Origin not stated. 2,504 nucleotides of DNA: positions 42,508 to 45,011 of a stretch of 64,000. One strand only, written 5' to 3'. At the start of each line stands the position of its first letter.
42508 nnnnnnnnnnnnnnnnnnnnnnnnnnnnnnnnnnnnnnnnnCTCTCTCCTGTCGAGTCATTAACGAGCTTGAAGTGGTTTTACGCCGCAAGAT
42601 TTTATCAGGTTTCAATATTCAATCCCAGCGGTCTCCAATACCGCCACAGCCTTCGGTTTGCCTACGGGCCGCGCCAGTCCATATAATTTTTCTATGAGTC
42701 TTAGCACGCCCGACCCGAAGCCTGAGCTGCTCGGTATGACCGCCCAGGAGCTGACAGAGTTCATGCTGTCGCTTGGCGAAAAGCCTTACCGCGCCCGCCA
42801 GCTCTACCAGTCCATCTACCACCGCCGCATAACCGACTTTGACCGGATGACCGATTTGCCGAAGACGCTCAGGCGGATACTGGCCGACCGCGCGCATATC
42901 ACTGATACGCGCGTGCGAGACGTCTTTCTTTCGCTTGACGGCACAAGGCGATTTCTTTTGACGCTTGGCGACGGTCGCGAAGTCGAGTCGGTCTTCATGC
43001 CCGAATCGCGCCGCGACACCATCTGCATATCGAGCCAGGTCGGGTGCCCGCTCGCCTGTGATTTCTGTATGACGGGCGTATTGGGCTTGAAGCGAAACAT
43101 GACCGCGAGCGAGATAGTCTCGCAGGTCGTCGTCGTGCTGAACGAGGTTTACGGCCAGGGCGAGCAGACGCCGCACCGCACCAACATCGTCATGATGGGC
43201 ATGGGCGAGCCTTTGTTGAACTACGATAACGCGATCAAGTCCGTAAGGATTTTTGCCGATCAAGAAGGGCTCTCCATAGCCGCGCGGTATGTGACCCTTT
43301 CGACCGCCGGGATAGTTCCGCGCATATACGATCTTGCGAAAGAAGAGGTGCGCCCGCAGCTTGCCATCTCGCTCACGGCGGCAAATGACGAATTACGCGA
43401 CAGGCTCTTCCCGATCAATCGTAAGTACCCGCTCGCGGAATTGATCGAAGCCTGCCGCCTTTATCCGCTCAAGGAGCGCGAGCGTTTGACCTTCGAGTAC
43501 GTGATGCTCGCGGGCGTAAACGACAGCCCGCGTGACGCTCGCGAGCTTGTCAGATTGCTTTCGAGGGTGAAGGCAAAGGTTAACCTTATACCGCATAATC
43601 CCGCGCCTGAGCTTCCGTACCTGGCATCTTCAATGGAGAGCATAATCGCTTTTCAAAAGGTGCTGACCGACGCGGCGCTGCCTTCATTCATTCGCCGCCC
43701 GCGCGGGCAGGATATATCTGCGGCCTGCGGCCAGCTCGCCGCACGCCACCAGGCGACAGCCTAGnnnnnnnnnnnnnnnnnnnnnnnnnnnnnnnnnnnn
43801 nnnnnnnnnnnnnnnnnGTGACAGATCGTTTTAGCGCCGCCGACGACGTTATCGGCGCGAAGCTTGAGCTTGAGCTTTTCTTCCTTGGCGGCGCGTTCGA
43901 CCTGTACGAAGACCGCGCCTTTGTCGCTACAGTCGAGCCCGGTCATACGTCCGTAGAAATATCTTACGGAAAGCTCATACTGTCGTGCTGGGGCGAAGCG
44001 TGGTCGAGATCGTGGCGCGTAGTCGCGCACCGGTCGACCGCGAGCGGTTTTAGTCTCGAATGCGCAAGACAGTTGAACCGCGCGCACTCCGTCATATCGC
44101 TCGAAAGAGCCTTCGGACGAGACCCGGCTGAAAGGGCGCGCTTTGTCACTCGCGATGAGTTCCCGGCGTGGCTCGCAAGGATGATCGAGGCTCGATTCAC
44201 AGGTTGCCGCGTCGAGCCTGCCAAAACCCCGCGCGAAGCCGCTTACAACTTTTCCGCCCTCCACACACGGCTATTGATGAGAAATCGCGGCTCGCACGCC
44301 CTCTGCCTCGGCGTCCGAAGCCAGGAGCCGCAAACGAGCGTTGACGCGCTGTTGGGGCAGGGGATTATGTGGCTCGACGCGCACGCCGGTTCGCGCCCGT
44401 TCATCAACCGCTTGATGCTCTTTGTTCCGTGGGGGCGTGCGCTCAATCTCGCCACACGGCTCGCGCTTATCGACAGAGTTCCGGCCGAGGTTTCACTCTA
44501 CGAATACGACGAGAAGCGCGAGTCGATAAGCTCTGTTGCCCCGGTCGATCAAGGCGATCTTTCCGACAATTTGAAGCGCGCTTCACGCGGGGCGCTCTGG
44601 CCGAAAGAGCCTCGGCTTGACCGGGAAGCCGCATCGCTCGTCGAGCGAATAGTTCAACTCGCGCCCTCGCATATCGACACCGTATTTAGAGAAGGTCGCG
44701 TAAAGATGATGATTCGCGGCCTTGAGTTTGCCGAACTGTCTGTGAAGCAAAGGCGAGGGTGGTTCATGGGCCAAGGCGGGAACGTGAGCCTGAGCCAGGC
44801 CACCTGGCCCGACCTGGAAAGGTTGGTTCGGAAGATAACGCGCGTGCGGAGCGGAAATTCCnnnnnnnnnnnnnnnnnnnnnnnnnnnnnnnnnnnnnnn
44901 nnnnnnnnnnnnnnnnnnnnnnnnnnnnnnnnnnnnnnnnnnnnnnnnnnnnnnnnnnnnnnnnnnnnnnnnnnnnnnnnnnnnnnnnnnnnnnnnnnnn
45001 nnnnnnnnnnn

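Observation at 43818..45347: Orphan 509-aa protein with C-terminal PD-(D/E)xK nuclease-like core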

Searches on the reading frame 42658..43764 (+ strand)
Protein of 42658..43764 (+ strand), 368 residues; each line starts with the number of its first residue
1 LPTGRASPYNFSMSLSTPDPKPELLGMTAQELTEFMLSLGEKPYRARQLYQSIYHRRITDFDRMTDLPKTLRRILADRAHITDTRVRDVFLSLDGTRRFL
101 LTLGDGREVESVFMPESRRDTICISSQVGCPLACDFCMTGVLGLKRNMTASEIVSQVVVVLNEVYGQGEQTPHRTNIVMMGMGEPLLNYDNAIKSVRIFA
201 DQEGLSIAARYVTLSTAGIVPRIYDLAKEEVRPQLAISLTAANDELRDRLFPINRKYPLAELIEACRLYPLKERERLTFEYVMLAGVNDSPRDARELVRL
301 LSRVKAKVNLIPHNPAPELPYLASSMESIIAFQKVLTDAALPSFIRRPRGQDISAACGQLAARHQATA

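Call 19: search_protein_families(library=pfam, proteins=[window:42658-43764:+], max_evalue=0.001)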
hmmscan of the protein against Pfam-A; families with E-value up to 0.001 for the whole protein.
window:42658-43764:+ (368 aa): 2 families
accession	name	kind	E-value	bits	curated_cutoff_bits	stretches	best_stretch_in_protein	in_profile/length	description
PF21016.3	RlmN_N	-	5.3e-20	71.4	24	1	23-81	2-60/60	Ribosomal RNA large subunit methyltransferase N-terminal domain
PF04055.27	Radical_SAM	-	1.9e-16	61.1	29.5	1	125-293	2-161/166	Radical SAM superfamily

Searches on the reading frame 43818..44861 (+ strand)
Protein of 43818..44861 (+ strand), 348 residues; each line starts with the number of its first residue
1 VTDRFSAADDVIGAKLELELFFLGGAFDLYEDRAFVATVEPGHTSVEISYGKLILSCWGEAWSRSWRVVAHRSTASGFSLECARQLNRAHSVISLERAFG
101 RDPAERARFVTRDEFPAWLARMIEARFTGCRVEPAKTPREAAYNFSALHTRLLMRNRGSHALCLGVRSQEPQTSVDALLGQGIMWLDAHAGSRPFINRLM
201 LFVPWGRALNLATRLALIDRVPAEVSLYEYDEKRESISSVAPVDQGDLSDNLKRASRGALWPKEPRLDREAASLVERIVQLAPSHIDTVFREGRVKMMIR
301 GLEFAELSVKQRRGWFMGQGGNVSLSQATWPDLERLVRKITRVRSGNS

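Call 44: predict_structure(alignment_id=A2)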
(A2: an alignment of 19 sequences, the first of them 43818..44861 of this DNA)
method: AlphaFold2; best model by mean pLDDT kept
length: 348 residues; sequences in the alignment: 19
mean_pLDDT: 81.1   pTM: 0.46
mean pLDDT of the five models: 81.1, 78.5, 78.0, 77.6, 77.4
residues with pLDDT >= 90: 122; 70-90: 163; 50-70: 35; < 50: 28
segments of 3 or more residues with pLDDT < 50: 1-7, 100-106, 255-264
pLDDT, mean of each block of 10 residues (from residue 1): 48 88 87 88 91 90 90 85 83 80 53 89 90 77 72 89 90 83 84 82 89 77 87 86 61 44 60 91 88 86 89 86 92 93 67
secondary structure, 60 per line:
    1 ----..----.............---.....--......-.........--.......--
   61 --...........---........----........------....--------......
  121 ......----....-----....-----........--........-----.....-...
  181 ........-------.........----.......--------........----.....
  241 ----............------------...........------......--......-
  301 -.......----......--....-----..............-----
elements in order: H11-23 E27-31 E34-39 E44-49 E52-58 E63-73 E77-84 E89-96 H103-106 H115-126 E131-134 H140-143 E149-156 E159-166 H172-176 H178-188 E196-204 H209-215 E224-231 E236-240 H245-256 H269-279 E286-291 E294-299 E302-308 E313-318 E321-324 H330-343
